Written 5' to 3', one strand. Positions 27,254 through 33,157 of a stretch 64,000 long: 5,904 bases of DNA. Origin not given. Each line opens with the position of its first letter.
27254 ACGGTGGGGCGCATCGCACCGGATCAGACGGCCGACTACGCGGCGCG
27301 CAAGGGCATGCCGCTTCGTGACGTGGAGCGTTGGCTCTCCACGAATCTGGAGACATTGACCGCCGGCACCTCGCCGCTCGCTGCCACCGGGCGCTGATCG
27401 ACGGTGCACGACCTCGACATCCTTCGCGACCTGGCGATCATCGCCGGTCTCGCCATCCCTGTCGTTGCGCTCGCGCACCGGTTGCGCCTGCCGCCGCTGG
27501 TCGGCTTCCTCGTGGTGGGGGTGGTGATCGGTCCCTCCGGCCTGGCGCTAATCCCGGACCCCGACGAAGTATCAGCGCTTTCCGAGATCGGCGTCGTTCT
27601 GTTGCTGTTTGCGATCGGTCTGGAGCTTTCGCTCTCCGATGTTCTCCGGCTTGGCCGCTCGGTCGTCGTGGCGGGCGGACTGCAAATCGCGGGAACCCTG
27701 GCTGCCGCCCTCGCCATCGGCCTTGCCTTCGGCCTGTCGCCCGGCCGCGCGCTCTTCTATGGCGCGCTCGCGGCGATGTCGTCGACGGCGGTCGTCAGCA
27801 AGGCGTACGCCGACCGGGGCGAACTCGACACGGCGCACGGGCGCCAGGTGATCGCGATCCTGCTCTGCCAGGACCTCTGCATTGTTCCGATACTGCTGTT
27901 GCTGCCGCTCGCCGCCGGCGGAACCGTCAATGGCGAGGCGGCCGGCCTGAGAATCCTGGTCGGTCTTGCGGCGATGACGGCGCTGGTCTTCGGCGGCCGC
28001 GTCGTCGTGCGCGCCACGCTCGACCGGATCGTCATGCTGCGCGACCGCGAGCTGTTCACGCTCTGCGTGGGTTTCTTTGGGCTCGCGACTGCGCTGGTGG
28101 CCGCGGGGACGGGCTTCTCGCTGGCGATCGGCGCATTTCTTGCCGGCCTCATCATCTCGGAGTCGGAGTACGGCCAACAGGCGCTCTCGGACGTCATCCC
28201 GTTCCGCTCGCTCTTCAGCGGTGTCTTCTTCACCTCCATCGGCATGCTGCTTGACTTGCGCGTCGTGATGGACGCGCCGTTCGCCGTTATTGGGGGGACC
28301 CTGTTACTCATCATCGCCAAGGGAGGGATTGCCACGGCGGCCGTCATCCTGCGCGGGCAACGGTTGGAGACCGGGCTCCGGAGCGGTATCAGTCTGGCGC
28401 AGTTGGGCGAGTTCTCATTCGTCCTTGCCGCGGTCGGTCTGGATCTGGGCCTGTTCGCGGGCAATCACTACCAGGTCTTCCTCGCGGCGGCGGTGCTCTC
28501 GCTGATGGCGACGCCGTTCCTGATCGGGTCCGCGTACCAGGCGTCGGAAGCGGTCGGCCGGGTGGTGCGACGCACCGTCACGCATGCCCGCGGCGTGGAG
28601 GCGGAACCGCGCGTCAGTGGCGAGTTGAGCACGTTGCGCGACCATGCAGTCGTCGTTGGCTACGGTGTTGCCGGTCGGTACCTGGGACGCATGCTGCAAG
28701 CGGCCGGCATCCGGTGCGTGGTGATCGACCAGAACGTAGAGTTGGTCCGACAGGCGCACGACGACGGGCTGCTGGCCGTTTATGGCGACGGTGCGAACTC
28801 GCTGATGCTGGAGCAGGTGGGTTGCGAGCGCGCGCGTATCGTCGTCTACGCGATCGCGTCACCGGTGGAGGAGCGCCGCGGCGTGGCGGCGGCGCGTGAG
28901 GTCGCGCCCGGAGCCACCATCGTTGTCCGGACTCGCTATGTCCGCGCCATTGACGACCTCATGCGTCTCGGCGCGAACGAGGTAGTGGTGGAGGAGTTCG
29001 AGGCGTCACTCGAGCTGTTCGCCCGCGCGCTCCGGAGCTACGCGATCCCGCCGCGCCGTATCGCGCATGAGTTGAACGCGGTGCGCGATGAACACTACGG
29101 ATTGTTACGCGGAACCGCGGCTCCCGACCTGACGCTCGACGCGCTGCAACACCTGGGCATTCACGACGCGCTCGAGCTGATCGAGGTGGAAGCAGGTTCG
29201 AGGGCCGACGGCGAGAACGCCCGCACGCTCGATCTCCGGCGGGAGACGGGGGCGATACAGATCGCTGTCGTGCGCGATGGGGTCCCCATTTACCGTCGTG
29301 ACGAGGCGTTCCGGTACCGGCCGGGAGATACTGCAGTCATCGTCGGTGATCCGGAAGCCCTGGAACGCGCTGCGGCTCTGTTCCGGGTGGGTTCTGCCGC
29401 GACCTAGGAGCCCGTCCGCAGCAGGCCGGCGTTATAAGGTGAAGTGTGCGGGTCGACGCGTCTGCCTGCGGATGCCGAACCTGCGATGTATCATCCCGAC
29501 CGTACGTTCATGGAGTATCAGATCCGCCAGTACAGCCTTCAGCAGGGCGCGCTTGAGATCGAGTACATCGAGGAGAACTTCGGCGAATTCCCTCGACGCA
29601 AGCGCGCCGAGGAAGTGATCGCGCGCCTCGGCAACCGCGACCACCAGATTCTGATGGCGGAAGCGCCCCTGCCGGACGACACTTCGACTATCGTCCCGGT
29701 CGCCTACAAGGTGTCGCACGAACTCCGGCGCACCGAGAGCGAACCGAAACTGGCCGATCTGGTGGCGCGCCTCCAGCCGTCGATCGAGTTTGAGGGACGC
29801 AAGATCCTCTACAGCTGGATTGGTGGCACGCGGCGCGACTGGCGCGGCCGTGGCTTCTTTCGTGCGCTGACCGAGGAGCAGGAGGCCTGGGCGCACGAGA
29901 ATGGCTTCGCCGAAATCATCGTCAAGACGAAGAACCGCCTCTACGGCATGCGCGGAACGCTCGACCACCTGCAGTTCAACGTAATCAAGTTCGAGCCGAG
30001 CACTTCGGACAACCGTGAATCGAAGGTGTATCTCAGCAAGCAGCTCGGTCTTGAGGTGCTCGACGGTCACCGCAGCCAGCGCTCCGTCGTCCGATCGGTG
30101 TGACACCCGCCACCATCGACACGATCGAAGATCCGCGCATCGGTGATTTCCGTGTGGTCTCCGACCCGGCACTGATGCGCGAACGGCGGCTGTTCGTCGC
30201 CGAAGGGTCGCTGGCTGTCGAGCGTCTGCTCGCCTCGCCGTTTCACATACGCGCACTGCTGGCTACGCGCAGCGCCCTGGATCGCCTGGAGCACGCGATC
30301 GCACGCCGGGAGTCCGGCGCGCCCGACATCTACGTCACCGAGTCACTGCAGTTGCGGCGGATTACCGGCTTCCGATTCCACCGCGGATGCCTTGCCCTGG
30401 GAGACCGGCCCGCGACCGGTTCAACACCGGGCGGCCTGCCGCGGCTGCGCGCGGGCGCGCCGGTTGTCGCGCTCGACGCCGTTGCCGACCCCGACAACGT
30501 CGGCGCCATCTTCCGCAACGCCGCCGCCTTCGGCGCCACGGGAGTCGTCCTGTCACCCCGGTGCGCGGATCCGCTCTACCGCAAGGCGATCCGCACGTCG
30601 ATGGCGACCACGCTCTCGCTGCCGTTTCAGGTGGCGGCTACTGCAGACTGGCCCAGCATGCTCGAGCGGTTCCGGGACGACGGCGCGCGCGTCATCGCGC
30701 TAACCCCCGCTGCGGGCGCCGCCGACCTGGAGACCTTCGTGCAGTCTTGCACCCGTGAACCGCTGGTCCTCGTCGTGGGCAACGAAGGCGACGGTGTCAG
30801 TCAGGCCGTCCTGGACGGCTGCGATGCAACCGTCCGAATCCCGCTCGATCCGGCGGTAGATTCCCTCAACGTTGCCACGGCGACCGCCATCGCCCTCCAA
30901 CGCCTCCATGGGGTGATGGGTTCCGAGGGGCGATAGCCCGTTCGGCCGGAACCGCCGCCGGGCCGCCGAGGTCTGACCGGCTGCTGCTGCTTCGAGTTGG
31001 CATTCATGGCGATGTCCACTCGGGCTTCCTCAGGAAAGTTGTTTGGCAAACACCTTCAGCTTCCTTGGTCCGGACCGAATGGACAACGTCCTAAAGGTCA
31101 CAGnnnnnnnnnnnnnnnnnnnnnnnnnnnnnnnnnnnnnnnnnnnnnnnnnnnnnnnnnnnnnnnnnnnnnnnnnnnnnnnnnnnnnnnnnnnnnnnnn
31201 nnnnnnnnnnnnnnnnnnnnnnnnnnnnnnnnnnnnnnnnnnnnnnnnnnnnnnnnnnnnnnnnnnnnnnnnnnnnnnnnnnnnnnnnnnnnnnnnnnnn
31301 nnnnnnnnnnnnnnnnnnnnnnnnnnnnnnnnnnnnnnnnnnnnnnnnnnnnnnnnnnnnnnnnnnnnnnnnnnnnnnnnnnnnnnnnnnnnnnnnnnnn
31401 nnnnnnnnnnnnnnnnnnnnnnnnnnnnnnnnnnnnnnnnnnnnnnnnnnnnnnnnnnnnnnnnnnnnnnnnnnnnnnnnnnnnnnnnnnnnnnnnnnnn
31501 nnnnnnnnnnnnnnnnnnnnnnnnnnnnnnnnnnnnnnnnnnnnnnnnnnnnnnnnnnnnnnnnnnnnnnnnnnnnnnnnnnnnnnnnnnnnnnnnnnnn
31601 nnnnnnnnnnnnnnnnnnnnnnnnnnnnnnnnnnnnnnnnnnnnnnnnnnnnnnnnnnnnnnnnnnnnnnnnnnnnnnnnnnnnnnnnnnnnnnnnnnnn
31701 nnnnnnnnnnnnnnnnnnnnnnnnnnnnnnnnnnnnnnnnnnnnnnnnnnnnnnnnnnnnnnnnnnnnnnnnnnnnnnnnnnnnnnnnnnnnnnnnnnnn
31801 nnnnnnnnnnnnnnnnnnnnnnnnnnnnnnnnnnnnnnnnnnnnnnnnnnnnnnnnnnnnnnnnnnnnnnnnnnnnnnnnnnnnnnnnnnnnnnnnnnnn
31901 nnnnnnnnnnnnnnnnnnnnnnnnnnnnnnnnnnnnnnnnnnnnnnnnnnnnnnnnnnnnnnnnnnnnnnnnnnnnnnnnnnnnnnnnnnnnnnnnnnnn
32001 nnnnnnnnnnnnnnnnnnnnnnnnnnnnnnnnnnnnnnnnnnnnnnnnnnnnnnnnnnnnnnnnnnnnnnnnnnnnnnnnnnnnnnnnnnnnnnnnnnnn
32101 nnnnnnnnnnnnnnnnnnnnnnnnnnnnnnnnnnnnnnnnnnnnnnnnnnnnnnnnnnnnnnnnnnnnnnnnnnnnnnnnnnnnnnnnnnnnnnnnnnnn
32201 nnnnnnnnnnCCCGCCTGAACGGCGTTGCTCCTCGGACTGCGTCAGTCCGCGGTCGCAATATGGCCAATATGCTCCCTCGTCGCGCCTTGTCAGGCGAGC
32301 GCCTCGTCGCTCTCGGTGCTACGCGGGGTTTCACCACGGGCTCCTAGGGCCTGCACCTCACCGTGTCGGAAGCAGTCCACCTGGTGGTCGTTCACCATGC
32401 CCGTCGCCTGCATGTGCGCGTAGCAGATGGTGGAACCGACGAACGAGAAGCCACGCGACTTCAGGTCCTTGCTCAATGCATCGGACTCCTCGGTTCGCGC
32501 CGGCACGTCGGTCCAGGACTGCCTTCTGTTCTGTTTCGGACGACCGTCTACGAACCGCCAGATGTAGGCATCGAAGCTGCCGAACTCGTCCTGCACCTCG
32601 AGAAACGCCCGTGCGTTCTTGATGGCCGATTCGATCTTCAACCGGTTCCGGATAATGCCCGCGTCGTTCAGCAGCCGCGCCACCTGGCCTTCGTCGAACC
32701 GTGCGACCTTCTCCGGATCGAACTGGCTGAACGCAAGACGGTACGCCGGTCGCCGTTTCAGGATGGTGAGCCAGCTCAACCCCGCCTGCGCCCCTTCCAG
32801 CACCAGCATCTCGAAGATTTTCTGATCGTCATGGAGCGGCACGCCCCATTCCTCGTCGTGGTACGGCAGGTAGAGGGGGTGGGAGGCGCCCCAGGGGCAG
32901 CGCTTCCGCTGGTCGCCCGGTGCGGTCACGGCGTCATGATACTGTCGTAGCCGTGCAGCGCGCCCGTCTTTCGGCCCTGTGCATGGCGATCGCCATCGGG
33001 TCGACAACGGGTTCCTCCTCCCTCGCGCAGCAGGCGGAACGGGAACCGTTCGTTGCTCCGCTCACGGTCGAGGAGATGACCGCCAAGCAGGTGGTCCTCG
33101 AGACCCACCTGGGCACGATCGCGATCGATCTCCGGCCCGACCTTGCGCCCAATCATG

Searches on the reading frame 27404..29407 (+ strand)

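Call 13: search_protein_families(library=pfam, proteins=[window:27404-29407:+])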
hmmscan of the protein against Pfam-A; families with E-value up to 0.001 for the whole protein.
window:27404-29407:+ (667 aa): 3 families
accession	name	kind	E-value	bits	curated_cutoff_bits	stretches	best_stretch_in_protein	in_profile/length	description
PF00999.27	Na_H_Exchanger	-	1.1e-50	173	26.2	1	19-373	6-373/375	Sodium/hydrogen exchanger, transmembrane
PF02254.24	TrkA_N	-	6.7e-21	75.2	23.8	1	416-529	2-115/116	TrkA-N domain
PF02080.26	TrkA_C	-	2.6e-07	30.9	27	1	592-660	3-70/71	TrkA-C domain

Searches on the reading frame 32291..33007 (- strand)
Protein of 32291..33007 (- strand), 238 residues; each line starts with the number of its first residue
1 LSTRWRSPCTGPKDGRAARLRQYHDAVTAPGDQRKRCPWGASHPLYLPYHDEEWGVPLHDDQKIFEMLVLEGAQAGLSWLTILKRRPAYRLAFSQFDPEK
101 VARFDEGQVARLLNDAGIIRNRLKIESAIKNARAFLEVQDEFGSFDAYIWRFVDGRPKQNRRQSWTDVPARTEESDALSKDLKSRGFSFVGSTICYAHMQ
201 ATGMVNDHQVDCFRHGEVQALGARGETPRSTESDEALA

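Call 13: search_protein_families(library=pfam, proteins=[window:32291-33007:-])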
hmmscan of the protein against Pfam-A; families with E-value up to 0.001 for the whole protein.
window:32291-33007:- (238 aa): 1 family
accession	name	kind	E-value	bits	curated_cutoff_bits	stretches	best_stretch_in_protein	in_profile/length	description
PF03352.18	Adenine_glyco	-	2.5e-83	278.7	25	1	39-215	1-177/177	Methyladenine glycosylase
